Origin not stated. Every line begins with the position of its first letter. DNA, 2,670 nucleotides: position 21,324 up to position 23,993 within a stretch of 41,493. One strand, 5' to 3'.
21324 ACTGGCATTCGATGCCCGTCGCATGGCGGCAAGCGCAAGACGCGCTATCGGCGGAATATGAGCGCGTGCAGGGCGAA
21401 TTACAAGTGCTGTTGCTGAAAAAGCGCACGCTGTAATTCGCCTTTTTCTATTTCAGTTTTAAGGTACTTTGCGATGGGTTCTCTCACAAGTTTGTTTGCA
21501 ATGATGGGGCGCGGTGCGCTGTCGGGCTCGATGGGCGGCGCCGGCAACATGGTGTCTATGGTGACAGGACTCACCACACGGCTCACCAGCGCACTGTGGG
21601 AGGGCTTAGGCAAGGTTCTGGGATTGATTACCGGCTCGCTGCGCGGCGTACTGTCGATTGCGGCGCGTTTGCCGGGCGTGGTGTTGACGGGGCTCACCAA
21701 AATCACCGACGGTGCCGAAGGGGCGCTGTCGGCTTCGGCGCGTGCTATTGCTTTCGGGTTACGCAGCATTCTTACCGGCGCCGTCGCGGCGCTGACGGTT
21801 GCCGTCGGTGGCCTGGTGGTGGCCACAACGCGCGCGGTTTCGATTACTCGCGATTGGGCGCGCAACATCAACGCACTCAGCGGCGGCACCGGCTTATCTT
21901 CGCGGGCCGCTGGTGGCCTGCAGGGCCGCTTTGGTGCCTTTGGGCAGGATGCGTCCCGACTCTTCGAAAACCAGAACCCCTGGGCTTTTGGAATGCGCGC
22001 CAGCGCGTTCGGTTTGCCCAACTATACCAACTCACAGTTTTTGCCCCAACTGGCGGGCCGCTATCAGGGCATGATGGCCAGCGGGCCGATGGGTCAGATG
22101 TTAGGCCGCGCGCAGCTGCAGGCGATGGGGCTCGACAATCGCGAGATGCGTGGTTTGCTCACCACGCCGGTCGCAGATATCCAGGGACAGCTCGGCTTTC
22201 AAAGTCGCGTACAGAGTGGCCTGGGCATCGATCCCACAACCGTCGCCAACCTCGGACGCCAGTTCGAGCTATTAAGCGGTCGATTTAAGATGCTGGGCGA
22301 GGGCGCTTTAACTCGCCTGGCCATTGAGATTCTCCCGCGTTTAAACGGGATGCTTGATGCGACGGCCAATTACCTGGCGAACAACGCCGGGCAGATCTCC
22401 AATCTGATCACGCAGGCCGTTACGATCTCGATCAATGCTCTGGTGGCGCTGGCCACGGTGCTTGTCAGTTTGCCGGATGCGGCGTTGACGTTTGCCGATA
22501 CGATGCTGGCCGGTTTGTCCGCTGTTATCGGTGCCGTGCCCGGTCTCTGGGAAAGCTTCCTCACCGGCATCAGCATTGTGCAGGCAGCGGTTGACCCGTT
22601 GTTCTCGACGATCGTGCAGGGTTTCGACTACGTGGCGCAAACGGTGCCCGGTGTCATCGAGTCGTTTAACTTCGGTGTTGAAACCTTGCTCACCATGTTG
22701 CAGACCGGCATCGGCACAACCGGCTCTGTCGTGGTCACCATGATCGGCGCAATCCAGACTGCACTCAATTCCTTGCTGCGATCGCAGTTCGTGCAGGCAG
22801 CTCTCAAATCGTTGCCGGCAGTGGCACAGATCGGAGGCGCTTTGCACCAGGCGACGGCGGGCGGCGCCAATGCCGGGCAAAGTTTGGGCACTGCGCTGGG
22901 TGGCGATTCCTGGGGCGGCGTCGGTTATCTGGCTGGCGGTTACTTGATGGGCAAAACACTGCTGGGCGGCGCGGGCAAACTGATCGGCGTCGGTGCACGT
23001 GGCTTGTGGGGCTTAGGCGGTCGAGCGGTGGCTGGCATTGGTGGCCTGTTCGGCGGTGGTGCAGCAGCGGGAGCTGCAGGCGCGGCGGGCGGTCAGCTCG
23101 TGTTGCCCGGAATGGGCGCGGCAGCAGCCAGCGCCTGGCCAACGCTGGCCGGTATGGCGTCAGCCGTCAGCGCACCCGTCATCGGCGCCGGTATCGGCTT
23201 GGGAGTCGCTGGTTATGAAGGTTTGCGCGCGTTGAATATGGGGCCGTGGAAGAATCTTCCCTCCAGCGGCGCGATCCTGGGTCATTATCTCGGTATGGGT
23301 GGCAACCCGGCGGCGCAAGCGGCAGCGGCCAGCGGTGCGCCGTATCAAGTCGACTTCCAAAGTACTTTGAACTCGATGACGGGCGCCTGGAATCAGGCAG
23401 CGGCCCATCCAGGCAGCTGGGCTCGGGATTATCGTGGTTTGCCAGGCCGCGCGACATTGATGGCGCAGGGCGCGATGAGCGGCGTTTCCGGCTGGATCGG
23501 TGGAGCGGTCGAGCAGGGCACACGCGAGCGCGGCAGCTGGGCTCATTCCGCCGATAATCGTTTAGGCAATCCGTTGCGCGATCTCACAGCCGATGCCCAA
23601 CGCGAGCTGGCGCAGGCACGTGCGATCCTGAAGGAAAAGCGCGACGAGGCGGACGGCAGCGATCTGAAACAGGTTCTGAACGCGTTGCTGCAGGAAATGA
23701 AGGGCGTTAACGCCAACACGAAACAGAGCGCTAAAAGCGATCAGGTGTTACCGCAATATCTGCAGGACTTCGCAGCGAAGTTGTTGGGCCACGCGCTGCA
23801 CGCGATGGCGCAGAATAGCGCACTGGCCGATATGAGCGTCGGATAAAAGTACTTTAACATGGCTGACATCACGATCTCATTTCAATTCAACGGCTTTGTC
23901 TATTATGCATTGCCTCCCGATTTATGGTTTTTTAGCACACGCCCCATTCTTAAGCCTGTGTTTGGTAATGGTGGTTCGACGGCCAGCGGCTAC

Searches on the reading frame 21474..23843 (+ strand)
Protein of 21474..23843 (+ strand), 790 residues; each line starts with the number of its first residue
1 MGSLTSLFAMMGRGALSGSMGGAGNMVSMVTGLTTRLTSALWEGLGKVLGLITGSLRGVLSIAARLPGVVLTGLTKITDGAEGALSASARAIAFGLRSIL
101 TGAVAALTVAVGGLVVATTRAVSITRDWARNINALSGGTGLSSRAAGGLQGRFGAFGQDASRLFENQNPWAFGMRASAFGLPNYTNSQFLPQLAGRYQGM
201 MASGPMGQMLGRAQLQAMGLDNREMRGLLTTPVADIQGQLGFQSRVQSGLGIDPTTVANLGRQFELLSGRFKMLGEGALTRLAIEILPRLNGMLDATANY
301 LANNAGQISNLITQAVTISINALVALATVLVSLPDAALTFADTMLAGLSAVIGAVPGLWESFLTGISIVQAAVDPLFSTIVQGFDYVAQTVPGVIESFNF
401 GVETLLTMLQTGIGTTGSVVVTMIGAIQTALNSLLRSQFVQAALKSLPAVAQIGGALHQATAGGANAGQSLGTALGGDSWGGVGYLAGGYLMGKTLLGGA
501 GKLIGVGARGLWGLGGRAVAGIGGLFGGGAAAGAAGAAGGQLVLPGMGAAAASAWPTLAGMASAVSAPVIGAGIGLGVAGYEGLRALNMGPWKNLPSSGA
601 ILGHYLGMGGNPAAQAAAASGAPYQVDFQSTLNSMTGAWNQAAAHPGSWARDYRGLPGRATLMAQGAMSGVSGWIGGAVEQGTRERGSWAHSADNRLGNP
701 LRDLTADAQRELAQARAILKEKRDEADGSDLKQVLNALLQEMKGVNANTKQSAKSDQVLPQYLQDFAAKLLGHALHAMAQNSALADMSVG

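Call 76: search_protein_families(library=phrogs, proteins=[window:21474-23843:+], max_evalue=0.001)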
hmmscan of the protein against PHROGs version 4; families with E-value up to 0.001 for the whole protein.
window:21474-23843:+ (790 aa): 1 family
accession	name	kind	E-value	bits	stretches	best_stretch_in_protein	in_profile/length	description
phrog_1272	-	tail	5.4e-09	35.3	1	45-433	593-943/1606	tail length tape measure protein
